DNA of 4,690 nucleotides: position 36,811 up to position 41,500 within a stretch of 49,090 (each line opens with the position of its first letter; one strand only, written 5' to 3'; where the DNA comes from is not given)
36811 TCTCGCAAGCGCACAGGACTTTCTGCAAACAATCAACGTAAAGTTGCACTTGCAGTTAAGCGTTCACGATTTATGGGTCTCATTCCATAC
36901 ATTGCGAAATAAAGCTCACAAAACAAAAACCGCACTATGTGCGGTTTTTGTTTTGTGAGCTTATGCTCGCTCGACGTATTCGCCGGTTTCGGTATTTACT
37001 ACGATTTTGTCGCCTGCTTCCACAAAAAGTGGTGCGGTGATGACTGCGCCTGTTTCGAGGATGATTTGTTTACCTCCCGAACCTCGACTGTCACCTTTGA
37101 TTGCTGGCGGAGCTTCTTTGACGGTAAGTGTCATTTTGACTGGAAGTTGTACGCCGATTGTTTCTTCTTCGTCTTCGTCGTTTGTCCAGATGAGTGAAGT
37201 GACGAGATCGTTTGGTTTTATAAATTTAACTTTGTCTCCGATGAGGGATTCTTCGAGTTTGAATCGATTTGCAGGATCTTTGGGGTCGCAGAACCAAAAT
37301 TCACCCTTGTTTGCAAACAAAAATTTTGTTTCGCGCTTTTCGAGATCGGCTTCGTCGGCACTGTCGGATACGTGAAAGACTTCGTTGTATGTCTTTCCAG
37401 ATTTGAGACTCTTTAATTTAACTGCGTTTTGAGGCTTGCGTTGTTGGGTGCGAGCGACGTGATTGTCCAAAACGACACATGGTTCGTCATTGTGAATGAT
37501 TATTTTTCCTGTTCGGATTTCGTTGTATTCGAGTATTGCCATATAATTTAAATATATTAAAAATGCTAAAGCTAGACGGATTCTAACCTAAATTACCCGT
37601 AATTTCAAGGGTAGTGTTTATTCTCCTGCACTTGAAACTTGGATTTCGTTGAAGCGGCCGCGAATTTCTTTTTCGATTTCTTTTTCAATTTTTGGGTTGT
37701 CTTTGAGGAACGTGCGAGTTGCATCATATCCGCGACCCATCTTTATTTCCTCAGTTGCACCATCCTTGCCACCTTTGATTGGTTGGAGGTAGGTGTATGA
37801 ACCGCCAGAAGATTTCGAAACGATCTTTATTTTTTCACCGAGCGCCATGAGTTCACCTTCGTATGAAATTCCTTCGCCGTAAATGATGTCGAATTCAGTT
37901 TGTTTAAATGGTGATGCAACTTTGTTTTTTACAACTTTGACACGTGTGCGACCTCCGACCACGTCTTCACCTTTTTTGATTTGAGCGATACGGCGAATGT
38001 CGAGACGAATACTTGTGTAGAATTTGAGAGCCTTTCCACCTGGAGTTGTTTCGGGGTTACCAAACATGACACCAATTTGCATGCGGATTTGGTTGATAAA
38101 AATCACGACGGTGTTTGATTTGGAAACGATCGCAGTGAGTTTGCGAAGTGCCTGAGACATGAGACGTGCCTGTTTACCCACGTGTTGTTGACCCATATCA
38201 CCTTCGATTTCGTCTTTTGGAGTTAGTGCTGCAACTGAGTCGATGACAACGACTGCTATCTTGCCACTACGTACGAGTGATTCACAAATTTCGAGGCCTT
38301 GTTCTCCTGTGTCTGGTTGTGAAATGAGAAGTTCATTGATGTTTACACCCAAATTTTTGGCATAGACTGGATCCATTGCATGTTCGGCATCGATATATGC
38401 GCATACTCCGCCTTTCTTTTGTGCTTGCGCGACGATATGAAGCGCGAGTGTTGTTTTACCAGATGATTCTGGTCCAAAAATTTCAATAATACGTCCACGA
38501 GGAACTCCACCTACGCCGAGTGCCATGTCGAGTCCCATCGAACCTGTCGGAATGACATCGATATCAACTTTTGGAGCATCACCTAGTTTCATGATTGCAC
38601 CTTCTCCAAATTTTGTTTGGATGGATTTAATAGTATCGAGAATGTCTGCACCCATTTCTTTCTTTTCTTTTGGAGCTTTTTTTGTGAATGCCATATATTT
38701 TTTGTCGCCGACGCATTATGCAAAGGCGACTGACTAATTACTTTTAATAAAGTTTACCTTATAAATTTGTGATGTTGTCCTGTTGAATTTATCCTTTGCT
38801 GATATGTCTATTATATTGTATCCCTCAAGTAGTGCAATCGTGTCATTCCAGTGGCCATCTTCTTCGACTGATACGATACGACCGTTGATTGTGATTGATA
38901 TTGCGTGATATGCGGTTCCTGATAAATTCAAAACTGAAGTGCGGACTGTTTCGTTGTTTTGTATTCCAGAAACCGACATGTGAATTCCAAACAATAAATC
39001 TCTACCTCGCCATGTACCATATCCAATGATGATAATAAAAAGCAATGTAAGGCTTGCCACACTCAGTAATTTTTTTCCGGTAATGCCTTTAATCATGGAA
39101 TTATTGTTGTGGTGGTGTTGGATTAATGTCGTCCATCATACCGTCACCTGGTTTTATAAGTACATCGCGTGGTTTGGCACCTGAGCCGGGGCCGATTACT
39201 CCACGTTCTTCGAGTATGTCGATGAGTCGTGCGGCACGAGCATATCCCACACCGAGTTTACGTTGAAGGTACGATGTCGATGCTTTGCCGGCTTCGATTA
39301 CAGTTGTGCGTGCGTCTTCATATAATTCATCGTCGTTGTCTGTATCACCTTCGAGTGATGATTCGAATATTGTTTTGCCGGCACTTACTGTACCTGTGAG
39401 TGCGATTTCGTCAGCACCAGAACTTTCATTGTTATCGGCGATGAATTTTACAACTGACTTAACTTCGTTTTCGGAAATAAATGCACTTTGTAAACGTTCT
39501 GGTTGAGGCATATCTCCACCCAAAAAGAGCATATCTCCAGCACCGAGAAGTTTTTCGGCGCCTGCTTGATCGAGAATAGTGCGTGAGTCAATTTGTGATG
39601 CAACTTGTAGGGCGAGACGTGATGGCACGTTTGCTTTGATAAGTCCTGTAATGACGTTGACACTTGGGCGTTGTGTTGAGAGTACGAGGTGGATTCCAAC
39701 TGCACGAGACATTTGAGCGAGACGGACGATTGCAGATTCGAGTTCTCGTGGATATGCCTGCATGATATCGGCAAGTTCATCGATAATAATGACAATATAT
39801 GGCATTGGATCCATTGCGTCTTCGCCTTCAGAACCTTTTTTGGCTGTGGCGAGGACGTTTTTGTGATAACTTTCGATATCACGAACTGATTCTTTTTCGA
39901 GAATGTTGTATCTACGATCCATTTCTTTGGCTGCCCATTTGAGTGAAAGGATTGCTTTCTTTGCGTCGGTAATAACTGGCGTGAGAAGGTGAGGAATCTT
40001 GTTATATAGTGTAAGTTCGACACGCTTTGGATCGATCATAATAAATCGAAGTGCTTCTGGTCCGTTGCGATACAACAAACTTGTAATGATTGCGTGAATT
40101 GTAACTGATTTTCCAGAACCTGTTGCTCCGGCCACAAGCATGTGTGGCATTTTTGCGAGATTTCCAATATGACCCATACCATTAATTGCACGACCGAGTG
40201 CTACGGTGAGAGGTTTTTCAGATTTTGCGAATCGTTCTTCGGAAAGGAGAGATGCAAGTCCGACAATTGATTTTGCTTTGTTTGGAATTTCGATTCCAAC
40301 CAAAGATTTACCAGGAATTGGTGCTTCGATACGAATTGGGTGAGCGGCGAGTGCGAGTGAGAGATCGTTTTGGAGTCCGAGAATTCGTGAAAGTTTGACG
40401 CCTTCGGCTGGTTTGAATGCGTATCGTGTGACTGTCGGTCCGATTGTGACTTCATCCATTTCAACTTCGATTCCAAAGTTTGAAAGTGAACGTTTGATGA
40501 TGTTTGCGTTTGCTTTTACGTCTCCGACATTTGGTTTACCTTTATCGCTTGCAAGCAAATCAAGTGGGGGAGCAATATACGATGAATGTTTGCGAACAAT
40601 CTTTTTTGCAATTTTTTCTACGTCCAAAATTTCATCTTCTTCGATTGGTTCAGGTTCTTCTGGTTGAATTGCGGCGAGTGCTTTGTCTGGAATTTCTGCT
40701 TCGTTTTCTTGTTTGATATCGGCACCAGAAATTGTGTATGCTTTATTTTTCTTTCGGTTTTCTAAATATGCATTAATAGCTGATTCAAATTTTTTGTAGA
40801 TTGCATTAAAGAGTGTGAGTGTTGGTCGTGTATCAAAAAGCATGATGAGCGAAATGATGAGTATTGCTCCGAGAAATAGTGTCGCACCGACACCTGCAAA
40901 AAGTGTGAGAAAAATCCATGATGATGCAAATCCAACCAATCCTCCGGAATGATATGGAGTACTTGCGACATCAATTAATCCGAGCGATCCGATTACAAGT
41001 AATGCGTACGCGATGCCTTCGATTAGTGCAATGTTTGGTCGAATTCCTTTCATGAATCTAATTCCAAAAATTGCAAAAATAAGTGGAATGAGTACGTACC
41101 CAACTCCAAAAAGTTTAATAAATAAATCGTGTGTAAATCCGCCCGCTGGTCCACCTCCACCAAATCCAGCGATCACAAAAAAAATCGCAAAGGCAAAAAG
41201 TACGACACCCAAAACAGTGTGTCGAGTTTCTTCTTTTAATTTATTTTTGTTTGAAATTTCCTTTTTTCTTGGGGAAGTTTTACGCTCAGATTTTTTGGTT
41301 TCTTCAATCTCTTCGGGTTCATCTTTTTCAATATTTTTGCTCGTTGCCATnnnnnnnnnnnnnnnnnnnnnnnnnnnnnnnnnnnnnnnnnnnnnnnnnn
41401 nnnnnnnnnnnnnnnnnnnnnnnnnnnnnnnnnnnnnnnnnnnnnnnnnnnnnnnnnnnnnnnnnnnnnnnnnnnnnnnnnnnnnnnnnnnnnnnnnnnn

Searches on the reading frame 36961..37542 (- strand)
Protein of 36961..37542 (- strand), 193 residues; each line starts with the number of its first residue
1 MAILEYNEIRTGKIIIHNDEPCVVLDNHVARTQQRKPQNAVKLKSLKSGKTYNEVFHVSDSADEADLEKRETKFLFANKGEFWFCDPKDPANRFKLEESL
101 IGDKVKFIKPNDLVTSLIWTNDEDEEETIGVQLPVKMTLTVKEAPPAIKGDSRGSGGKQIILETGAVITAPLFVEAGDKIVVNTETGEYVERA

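Call 9: search_protein_families(library=pfam, proteins=[window:36961-37542:-])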
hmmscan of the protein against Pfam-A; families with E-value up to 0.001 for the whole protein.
window:36961-37542:- (193 aa): 2 families
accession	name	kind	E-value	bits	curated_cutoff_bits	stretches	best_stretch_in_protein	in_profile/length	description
PF09285.17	Elong-fact-P_C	-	3.8e-21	75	25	1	138-192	2-56/56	Elongation factor P, C-terminal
PF08207.18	EFP_N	-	1e-08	35.5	23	1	7-61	3-57/58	Elongation factor P (EF-P) KOW-like domain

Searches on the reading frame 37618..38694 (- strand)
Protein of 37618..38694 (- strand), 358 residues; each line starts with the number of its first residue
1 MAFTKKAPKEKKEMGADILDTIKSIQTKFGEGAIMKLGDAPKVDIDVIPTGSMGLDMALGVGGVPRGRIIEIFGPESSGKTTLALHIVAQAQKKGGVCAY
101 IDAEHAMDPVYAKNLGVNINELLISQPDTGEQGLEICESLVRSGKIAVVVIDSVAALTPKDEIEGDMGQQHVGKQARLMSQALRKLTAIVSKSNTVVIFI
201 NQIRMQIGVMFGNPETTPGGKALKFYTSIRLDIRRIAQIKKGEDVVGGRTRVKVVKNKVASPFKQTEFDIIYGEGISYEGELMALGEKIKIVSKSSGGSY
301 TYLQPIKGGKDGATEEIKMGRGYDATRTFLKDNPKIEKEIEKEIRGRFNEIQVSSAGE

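Call 9: search_protein_families(library=pfam, proteins=[window:37618-38694:-])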
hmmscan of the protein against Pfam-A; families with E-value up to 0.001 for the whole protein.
window:37618-38694:- (358 aa): 7 families
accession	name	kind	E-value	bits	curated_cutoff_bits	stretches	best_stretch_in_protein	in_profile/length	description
PF00154.27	RecA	-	4.4e-137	456.2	27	1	20-277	5-262/262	recA bacterial DNA recombination protein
PF08423.17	Rad51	-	5.3e-12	46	22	1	47-235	7-211/244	Rad51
PF06745.19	ATPase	-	4.7e-11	42.9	26.6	1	48-212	1-167/231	KaiC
PF21096.2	RecA_C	-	3.2e-07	30.8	27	1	280-348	1-56/57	RecA C-terminal domain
PF01637.24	ATPase_2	-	2e-05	25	33.2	1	68-201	21-117/225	ATPase domain predominantly from Archaea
PF13401.12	AAA_22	-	0.00018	22.3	27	1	68-164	6-97/130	AAA domain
PF13481.12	AAA_25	-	0.00065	19.8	27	0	64-107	30-84/195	AAA domain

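Call 16: find_encoding_contigs(protein=window:37618-38694:-, flank=10000, max_places=10)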
Protein window:37618-38694:- (358 aa): 2 contigs read that carry it; 1 place shown.
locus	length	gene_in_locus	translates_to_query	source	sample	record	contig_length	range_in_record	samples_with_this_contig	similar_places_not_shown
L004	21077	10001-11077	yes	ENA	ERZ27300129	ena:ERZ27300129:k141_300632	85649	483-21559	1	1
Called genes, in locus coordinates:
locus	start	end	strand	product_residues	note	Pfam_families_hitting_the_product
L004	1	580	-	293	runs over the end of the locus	PF07719:TPR_2 (faint)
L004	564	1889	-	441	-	PF04932:Wzy_C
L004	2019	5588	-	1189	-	PF01471:PG_binding_1 (weak)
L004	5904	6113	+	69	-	-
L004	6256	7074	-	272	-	-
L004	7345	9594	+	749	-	PF13491:FtsK_4TM (weak), PF17854:FtsK_alpha, PF01580:FtsK_SpoIIIE, PF09397:FtsK_gamma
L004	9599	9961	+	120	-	PF09136:Glucodextran_B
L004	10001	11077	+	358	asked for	PF00154:RecA_N, PF08423:Rad51, PF06745:ATPase, PF01637:ATPase_2 (faint), PF21096:RecA_C (weak)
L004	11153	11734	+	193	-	PF08207:EFP_N, PF01132:EFP (faint), PF09285:Elong-fact-P_C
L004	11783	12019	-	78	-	PF01084:Ribosomal_S18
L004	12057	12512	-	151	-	PF00436:SSB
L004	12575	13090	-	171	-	PF01250:Ribosomal_S6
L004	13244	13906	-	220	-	-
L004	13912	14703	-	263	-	PF01026:TatD_DNase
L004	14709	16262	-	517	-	PF00133:tRNA-synt_1, PF01406:tRNA-synt_1e (weak), PF09334:tRNA-synt_1g, PF00133:tRNA-synt_1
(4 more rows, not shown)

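Call 37: find_homologous_proteins(query=window:37618-38694:-, max_evalue=1e-100)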
Query window:37618-38694:- (358 aa): 7991 proteins with E <= 1e-100 among 8000 candidates; the best 120 are listed.
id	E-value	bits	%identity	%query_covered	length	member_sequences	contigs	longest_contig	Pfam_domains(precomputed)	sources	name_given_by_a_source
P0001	1.9e-222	756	97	100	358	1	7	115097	PF06745.20,PF08423.18,PF00154.28,PF21096.3,PF01637.25,PF27531.1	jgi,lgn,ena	-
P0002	2.2e-221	752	96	100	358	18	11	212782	PF06745.20,PF08423.18,PF00154.28,PF21096.3,PF01637.25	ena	-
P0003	3.6e-217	738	96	100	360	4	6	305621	PF06745.20,PF08423.18,PF00154.28,PF21096.3,PF01637.25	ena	-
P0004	4.2e-215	731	94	100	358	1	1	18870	PF06745.20,PF08423.18,PF00154.28,PF21096.3,PF01637.25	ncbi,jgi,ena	-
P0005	9.3e-210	714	94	100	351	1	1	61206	PF06745.20,PF08423.18,PF00154.28,PF21096.3,PF27531.1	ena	-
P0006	2.2e-208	709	93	100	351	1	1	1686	PF06745.20,PF08423.18,PF00154.28,PF21096.3,PF27531.1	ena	-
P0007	6.7e-207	704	92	99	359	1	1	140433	PF06745.20,PF08423.18,PF00154.28,PF21096.3,PF27531.1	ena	-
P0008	3.2e-206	702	92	99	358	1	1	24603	PF06745.20,PF08423.18,PF00154.28,PF21096.3,PF27531.1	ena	-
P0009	8.7e-205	698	92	96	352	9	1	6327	PF06745.20,PF08423.18,PF00154.28,PF21096.3,PF01637.25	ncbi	-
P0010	2.4e-204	696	91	96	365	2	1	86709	PF06745.20,PF08423.18,PF00154.28,PF21096.3,PF01637.25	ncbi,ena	-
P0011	4.8e-204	695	91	96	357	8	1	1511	PF06745.20,PF08423.18,PF00154.28,PF21096.3,PF01637.25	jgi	jgi:recombination protein RecA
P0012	2.1e-202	690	90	100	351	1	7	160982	PF06745.20,PF08423.18,PF00154.28,PF21096.3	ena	-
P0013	5.7e-202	688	91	96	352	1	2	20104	PF06745.20,PF08423.18,PF00154.28,PF21096.3,PF01637.25,PF27531.1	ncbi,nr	ncbi:MAG: recombinase RecA [Candidatus Pacebacteria bacterium]|nr:recombinase RecA [Candidatus Pacei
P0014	7.7e-201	685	90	99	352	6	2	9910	PF06745.20,PF08423.18,PF00154.28,PF21096.3,PF01637.25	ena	-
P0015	1.1e-200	684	89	100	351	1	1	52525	PF06745.20,PF08423.18,PF00154.28,PF21096.3,PF01637.25,PF27531.1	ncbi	-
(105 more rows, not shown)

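Call 38: find_encoding_contigs(protein=P0001, flank=10000, max_places=4)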
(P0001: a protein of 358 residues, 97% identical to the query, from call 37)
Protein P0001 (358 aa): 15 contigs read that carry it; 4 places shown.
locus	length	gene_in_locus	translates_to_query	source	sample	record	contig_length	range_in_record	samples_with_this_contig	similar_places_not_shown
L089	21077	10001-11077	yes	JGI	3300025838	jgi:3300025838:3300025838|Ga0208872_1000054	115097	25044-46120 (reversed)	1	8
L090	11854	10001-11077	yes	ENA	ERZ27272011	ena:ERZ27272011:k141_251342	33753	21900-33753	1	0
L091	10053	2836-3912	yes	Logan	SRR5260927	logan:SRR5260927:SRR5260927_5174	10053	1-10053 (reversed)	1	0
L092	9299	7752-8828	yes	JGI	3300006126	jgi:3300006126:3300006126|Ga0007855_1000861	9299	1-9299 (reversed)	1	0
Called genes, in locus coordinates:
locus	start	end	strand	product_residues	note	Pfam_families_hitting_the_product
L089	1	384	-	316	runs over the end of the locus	-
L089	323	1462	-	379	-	PF04932:Wzy_C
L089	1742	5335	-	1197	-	-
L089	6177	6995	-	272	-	-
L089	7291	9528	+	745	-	PF13491:FtsK_4TM (weak), PF17854:FtsK_alpha, PF01580:FtsK_SpoIIIE, PF09397:FtsK_gamma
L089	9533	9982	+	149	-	PF09136:Glucodextran_B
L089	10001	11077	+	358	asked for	PF00154:RecA_N, PF08423:Rad51, PF06745:ATPase, PF01637:ATPase_2 (faint), PF27531:MT3502_N (faint), PF21096:RecA_C (weak)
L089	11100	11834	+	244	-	-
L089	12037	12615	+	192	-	PF08207:EFP_N, PF09285:Elong-fact-P_C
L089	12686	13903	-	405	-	PF18962:Por_Secre_tail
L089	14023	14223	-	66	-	PF01084:Ribosomal_S18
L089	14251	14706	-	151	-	PF00436:SSB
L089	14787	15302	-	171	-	PF01250:Ribosomal_S6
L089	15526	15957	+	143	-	-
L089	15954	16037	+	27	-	-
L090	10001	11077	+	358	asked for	PF00154:RecA_N, PF08423:Rad51, PF06745:ATPase, PF01637:ATPase_2 (faint), PF27531:MT3502_N (faint), PF21096:RecA_C (weak)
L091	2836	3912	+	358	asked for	PF00154:RecA_N, PF08423:Rad51, PF06745:ATPase, PF01637:ATPase_2 (faint), PF27531:MT3502_N (faint), PF21096:RecA_C (weak)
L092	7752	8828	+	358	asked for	PF00154:RecA_N, PF08423:Rad51, PF06745:ATPase, PF01637:ATPase_2 (faint), PF27531:MT3502_N (faint), PF21096:RecA_C (weak)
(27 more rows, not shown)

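Call 39: find_encoding_contigs(protein=P0002, flank=10000, max_places=4)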
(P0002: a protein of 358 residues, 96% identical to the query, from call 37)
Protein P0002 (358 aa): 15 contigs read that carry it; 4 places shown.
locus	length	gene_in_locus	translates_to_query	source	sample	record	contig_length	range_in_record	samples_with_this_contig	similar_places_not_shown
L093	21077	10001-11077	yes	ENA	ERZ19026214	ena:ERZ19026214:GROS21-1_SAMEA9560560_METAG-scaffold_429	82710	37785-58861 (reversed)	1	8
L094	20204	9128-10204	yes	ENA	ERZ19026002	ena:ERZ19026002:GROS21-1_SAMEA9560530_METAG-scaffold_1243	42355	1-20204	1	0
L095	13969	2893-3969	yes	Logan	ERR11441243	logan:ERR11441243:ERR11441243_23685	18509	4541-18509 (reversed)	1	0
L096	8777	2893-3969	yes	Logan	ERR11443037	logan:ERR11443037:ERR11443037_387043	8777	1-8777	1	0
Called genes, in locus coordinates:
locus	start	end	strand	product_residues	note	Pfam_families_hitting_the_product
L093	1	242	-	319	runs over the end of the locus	-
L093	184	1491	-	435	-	PF04932:Wzy_C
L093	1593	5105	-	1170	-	PF01471:PG_binding_1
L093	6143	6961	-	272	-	-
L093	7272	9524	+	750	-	PF13491:FtsK_4TM (weak), PF17854:FtsK_alpha, PF01580:FtsK_SpoIIIE, PF09397:FtsK_gamma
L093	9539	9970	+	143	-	PF09136:Glucodextran_B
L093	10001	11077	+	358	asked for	PF00154:RecA_N, PF08423:Rad51, PF06745:ATPase, PF01637:ATPase_2 (faint), PF21096:RecA_C (weak)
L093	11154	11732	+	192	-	PF08207:EFP_N, PF09285:Elong-fact-P_C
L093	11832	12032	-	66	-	PF01084:Ribosomal_S18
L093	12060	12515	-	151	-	PF00436:SSB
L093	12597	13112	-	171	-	PF01250:Ribosomal_S6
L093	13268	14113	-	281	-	PF01026:TatD_DNase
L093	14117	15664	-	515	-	PF00133:tRNA-synt_1, PF01406:tRNA-synt_1e, PF09334:tRNA-synt_1g, PF00133:tRNA-synt_1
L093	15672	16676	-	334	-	PF01594:AI-2E_transport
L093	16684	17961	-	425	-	PF00675:Peptidase_M16, PF05193:Peptidase_M16_C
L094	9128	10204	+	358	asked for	PF00154:RecA_N, PF08423:Rad51, PF06745:ATPase, PF01637:ATPase_2 (faint), PF21096:RecA_C (weak)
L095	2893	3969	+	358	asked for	PF00154:RecA_N, PF08423:Rad51, PF06745:ATPase, PF01637:ATPase_2 (faint), PF21096:RecA_C (weak)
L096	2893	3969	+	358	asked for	PF00154:RecA_N, PF08423:Rad51, PF06745:ATPase, PF01637:ATPase_2 (faint), PF21096:RecA_C (weak)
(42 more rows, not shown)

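Call 40: find_encoding_contigs(protein=P0003, flank=10000, max_places=3)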
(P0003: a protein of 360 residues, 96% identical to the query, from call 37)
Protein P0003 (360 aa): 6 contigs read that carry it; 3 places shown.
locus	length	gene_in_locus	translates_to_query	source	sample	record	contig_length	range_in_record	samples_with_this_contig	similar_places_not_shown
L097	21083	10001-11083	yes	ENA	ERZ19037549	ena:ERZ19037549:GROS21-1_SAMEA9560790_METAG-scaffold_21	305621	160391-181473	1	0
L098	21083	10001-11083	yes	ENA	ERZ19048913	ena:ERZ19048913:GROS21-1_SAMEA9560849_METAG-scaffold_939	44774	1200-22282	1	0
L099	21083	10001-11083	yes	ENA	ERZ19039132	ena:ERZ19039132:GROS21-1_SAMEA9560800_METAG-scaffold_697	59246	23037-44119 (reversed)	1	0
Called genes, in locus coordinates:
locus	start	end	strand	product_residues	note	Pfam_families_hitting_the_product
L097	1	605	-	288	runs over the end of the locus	PF13428:TPR_14 (faint), PF14559:TPR_19 (faint)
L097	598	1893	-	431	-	PF04932:Wzy_C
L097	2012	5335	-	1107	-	-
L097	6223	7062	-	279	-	-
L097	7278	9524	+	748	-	PF13491:FtsK_4TM (weak), PF17854:FtsK_alpha, PF01580:FtsK_SpoIIIE, PF09397:FtsK_gamma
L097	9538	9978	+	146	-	PF09136:Glucodextran_B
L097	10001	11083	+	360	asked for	PF00154:RecA_N, PF08423:Rad51, PF06745:ATPase, PF01637:ATPase_2 (faint), PF21096:RecA_C (weak)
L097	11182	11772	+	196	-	PF08207:EFP_N, PF09285:Elong-fact-P_C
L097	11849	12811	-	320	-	PF01259:SAICAR_synt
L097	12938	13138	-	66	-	PF01084:Ribosomal_S18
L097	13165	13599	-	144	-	PF00436:SSB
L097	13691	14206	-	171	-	PF01250:Ribosomal_S6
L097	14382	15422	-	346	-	PF01820:Dala_Dala_lig_N, PF02222:ATP-grasp, PF02786:CPSase_L_D2, PF07478:Dala_Dala_lig_C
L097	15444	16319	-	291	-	PF01026:TatD_DNase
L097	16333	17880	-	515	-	PF00133:tRNA-synt_1, PF01406:tRNA-synt_1e (weak), PF09334:tRNA-synt_1g, PF00133:tRNA-synt_1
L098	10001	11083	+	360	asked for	PF00154:RecA_N, PF08423:Rad51, PF06745:ATPase, PF01637:ATPase_2 (faint), PF21096:RecA_C (weak)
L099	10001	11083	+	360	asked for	PF00154:RecA_N, PF08423:Rad51, PF06745:ATPase, PF01637:ATPase_2 (faint), PF21096:RecA_C (weak)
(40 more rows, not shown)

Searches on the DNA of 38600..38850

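Call 75: search_rna_families(source=window, start=38600, end=38850, threshold=evalue, max_evalue=10)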
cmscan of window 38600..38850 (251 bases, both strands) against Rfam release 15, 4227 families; matches with E-value up to 10: 2.
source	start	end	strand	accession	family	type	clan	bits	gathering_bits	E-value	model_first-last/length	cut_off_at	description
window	38653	38698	-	RF02098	DGCR5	Gene; lncRNA;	-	15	50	1.8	1-49/49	no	DiGeorge syndrome critical region gene 5 conserved region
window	38600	38671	-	RF02191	TCL6_1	Gene; lncRNA;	-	9.8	60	7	1-79/113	3'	T-cell leukemia/lymphoma 6 conserved region 1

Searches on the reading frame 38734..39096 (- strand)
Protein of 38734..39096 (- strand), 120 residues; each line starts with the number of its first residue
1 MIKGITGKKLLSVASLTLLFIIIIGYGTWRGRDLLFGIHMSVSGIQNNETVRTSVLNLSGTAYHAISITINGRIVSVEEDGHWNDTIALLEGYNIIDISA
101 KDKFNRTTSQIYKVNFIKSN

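Call 9: search_protein_families(library=pfam, proteins=[window:38734-39096:-])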
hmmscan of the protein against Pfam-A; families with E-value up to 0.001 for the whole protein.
window:38734-39096:- (120 aa): 1 family
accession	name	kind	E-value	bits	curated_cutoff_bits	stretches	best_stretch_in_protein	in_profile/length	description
PF09136.16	Glucodextran_B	-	4.4e-09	36.6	27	1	46-114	9-79/83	Glucodextranase, domain B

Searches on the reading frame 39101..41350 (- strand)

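Call 9: search_protein_families(library=pfam, proteins=[window:39101-41350:-])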
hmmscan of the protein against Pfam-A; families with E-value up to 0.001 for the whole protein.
window:39101-41350:- (749 aa): 5 families
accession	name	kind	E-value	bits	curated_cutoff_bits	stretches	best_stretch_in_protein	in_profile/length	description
PF01580.24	FtsK_SpoIIIE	-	7.9e-60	202.5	24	1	366-564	3-221/221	FtsK/SpoIIIE family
PF17854.6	FtsK_alpha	-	3.7e-28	98.1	22.9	1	261-357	2-101/101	FtsK alpha domain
PF09397.16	FtsK_gamma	-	4.6e-26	90.8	30.6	1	672-732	2-62/63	Ftsk gamma domain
PF13491.11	FtsK_4TM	-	1.9e-06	28.1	23.1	1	66-174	47-161/171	4TM region of DNA translocase FtsK/SpoIIIE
PF01935.23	DUF87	-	0.00012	22.7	23.2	1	402-441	24-60/220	Helicase HerA, central domain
